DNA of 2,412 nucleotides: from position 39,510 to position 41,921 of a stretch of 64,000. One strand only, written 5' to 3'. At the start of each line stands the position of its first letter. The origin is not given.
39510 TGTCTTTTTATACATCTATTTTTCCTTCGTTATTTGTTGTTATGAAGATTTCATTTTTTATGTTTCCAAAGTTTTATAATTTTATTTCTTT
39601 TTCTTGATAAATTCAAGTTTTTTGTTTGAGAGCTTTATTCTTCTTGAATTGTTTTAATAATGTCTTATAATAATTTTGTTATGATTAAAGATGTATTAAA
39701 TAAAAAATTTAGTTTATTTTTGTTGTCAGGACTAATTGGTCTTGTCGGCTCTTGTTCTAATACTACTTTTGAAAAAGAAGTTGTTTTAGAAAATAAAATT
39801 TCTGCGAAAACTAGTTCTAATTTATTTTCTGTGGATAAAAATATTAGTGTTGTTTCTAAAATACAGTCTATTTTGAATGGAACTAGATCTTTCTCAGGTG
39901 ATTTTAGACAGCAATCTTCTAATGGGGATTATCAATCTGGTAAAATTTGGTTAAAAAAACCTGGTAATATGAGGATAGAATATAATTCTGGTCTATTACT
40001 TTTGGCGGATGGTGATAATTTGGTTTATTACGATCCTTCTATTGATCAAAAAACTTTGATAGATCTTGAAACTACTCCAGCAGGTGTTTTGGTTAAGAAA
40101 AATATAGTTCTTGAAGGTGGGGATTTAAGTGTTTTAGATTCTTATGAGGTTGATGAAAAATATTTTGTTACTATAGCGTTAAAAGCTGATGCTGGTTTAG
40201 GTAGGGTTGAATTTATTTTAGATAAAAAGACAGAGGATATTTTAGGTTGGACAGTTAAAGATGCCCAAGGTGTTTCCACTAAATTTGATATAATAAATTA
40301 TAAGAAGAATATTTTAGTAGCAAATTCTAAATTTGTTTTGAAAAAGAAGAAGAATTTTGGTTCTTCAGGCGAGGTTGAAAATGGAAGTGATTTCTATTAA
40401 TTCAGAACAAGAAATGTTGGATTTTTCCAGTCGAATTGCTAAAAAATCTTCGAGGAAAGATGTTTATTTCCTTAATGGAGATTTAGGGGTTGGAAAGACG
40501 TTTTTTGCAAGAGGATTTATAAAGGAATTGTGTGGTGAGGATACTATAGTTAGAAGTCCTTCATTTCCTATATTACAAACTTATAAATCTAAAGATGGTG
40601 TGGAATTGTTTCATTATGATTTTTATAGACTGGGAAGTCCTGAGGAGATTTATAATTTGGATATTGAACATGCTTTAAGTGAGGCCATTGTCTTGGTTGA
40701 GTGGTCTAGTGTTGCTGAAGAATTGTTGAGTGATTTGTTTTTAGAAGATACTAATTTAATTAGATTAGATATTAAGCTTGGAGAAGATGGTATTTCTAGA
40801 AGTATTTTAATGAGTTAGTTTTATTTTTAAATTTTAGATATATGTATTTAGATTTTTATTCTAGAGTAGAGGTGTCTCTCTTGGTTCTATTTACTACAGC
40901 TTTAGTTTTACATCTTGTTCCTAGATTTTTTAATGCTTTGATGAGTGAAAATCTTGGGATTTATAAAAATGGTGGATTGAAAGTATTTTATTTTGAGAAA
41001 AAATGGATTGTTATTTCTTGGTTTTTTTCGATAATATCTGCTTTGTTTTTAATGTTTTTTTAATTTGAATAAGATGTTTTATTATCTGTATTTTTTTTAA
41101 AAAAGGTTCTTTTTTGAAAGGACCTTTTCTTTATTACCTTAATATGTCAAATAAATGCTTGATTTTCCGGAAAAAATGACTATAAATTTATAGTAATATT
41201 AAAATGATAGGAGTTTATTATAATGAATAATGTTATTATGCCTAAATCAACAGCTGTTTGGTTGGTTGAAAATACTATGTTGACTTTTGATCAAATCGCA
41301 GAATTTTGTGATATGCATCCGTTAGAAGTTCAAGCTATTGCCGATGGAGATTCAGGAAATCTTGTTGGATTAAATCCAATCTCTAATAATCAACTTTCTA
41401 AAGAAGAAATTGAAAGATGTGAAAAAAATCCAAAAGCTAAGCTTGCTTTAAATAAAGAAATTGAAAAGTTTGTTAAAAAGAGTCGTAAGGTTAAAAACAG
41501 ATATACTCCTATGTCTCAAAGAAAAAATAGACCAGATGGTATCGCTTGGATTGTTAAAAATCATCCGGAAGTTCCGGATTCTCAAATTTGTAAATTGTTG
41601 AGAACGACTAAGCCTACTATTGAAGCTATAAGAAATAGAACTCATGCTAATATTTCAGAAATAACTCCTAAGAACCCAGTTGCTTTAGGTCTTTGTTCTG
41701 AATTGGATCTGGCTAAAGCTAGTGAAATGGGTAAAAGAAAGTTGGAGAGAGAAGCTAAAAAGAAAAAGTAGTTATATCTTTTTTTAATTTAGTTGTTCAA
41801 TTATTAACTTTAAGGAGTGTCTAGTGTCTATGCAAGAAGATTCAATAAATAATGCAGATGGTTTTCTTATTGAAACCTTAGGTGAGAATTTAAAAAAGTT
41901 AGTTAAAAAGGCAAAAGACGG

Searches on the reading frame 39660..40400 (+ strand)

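Call 44: search_protein_families(library=pfam, proteins=[window:39660-40400:+], max_evalue=0.001)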
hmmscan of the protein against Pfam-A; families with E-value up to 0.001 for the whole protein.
window:39660-40400:+ (246 aa): 1 family
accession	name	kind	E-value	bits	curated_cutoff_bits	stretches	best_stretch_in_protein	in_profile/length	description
PF03548.22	LolA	-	2.4e-20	73.4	23.6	1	74-226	2-163/165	Outer membrane lipoprotein carrier protein LolA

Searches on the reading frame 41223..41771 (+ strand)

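Call 44: search_protein_families(library=pfam, proteins=[window:41223-41771:+], max_evalue=0.001)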
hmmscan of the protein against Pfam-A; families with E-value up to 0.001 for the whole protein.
window:41223-41771:+ (182 aa): 1 family
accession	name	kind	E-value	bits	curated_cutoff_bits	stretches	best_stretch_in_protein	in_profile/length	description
PF06242.16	TrcR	-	2.1e-52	177.3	22.2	1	34-168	1-135/139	Transcriptional cell cycle regulator TrcR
